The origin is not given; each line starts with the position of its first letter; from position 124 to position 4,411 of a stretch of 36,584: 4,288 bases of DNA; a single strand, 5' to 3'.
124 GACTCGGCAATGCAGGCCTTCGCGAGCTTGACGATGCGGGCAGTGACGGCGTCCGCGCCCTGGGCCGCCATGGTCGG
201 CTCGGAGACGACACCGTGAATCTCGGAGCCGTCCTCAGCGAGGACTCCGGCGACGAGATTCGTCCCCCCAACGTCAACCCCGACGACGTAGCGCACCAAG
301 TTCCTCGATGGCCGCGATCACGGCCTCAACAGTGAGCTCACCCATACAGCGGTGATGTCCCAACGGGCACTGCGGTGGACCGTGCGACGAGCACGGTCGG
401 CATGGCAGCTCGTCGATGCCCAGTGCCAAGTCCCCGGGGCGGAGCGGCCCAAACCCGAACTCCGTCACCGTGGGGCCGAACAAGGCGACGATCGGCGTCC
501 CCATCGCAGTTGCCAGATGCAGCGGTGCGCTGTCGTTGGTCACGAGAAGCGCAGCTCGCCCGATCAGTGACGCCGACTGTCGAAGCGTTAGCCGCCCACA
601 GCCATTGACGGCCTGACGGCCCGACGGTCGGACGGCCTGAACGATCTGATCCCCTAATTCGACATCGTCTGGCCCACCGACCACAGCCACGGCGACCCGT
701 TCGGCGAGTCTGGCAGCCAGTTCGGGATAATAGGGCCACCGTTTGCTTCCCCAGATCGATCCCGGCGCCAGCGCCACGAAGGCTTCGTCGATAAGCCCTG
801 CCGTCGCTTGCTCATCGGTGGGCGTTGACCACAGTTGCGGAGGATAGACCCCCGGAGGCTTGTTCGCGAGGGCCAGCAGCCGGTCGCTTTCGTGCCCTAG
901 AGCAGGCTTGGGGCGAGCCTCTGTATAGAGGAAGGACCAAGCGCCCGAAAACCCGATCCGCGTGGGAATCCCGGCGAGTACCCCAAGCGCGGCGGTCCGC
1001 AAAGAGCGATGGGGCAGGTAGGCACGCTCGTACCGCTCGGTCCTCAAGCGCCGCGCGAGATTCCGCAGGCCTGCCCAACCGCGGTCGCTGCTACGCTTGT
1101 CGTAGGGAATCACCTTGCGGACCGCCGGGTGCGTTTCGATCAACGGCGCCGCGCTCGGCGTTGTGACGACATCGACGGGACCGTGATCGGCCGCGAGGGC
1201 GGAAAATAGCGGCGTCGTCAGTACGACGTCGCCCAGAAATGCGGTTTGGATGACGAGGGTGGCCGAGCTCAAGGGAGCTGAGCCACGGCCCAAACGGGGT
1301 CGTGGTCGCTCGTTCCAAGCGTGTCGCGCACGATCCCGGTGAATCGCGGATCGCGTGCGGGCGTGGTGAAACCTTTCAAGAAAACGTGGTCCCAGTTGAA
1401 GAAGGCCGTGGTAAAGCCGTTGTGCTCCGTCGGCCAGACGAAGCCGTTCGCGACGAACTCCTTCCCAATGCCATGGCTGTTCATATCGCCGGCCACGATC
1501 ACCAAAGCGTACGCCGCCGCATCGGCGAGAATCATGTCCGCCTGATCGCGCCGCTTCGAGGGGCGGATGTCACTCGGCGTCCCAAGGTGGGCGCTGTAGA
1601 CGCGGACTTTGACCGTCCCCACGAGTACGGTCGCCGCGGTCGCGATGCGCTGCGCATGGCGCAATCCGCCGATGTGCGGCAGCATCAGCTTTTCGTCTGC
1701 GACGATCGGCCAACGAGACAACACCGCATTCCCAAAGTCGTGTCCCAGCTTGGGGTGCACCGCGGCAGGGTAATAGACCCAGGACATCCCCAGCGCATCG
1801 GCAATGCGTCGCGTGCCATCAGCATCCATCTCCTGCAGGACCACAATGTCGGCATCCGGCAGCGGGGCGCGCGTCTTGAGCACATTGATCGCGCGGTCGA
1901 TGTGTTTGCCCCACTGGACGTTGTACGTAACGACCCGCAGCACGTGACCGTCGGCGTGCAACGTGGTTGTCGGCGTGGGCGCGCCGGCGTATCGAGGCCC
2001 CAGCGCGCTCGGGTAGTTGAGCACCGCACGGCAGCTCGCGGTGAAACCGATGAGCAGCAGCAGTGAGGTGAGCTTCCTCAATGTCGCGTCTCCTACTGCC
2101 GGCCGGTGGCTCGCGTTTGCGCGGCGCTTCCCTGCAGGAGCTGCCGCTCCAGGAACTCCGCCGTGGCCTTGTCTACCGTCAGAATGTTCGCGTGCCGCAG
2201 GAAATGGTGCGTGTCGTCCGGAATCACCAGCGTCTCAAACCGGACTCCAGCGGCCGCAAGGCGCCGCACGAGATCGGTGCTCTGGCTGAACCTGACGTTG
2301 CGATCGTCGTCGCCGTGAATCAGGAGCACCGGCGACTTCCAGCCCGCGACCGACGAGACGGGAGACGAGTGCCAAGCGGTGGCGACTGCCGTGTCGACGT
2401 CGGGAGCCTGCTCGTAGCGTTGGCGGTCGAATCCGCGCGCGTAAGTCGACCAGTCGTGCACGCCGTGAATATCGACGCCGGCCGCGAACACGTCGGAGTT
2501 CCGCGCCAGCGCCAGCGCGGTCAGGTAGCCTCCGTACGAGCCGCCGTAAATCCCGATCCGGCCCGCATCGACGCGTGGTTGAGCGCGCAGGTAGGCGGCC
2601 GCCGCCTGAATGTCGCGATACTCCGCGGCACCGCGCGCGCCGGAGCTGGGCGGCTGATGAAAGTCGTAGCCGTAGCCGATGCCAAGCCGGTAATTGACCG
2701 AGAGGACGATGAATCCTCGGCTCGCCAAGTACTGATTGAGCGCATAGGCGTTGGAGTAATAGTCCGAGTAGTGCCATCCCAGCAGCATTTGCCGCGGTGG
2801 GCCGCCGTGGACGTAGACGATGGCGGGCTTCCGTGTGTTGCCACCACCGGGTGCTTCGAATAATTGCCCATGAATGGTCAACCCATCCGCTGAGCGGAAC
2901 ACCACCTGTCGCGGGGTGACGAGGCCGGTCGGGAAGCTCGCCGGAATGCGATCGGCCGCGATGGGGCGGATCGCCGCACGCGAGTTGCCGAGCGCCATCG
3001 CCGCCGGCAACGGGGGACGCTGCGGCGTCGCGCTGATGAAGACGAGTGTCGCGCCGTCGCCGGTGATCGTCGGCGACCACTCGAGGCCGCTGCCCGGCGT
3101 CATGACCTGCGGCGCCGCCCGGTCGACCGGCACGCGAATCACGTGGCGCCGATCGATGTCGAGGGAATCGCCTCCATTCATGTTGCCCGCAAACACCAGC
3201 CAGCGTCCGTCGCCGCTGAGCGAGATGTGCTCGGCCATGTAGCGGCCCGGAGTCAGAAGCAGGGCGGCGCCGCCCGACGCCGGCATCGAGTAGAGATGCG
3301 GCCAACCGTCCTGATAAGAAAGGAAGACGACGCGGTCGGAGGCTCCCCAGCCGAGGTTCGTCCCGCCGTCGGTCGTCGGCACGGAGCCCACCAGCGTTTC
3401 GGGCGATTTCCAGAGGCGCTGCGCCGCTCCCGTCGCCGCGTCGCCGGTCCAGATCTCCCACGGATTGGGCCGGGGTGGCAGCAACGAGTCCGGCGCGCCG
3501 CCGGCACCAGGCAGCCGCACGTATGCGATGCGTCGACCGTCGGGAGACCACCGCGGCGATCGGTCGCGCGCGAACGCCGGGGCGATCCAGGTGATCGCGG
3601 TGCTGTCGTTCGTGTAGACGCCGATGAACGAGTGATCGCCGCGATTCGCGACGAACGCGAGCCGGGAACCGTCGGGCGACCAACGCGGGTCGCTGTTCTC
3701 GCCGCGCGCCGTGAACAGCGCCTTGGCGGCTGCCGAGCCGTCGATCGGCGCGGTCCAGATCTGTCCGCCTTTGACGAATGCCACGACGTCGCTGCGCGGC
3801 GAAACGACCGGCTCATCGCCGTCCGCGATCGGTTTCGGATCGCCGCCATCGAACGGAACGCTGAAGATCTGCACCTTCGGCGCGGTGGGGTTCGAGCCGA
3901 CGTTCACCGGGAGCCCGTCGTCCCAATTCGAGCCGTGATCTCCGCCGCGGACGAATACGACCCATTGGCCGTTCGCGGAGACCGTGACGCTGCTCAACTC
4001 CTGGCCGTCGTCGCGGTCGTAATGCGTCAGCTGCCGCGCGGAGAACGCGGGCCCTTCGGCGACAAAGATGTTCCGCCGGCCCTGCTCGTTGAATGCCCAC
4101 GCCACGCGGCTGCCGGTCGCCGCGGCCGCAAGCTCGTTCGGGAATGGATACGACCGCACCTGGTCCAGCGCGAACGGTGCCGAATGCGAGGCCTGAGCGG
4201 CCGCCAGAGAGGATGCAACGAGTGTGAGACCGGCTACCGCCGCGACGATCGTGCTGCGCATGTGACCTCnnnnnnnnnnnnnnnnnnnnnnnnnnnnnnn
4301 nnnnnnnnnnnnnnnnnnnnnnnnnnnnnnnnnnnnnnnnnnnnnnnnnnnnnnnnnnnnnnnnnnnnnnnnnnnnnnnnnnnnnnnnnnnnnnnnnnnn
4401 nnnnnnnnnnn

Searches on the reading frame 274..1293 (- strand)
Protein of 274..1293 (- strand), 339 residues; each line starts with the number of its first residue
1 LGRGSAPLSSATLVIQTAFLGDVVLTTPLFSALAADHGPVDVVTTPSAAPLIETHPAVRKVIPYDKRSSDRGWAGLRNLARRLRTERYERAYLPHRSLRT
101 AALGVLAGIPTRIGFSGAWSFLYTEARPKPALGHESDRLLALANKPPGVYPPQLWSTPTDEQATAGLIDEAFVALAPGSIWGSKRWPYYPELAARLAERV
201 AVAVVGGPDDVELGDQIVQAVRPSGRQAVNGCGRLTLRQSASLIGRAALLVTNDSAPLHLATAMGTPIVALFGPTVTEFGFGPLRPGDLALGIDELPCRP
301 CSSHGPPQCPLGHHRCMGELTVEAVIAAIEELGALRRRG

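Call 19: search_protein_families(library=pfam, proteins=[window:274-1293:-], max_evalue=0.00001)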
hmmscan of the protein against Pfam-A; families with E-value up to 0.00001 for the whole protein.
window:274-1293:- (339 aa): 1 family
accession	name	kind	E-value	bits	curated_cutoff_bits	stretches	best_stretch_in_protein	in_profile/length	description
PF01075.23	Glyco_transf_9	-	2.9e-32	112.4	22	1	77-303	2-238/247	Glycosyltransferase family 9 (heptosyltransferase)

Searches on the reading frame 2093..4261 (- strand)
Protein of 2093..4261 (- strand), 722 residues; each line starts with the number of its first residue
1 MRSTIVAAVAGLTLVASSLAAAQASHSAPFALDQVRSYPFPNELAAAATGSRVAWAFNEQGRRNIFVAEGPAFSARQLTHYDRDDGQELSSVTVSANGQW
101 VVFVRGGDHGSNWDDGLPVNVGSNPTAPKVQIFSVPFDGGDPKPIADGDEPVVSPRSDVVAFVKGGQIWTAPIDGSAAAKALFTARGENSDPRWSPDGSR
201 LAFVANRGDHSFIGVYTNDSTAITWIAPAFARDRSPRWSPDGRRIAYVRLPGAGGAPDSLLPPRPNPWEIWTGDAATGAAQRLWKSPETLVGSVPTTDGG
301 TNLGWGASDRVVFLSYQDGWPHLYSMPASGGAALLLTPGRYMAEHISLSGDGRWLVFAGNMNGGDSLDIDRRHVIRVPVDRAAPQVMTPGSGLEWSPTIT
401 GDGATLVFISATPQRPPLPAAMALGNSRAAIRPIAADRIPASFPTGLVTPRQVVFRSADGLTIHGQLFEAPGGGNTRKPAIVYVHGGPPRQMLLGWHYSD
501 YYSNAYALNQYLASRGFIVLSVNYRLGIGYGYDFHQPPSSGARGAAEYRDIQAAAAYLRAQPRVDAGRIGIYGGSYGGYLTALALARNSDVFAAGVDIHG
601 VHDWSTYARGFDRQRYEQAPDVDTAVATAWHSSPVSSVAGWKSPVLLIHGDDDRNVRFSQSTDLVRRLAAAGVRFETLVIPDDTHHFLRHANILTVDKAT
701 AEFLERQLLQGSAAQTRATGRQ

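Call 19: search_protein_families(library=pfam, proteins=[window:2093-4261:-], max_evalue=0.00001)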
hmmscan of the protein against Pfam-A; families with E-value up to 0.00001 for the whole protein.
window:2093-4261:- (722 aa): 7 families
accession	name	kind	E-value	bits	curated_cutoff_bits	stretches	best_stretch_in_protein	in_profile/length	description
PF00326.27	Peptidase_S9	-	4e-42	144.6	22.6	1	510-708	8-210/213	Prolyl oligopeptidase family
PF07676.18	PD40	-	6.3e-22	77.4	20.9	1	182-209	4-31/38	WD40-like Beta Propeller Repeat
PF20434.5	BD-FAE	-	1.1e-13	51.6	26.8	1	474-668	9-215/215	BD-FAE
PF01738.24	DLH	-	7.1e-11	42.5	21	1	548-707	78-209/217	Dienelactone hydrolase family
PF00930.27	DPPIV_N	-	5.3e-10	39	22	0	307-416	246-353/354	Dipeptidyl peptidase IV (DPP IV) N-terminal region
PF02129.25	Peptidase_S15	-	8.5e-10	39.2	23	0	512-609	47-138/262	X-Pro dipeptidyl-peptidase (S15 family)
PF00561.26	Abhydrolase_1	-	6e-07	29.8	25.8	0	479-626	1-135/245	alpha/beta hydrolase fold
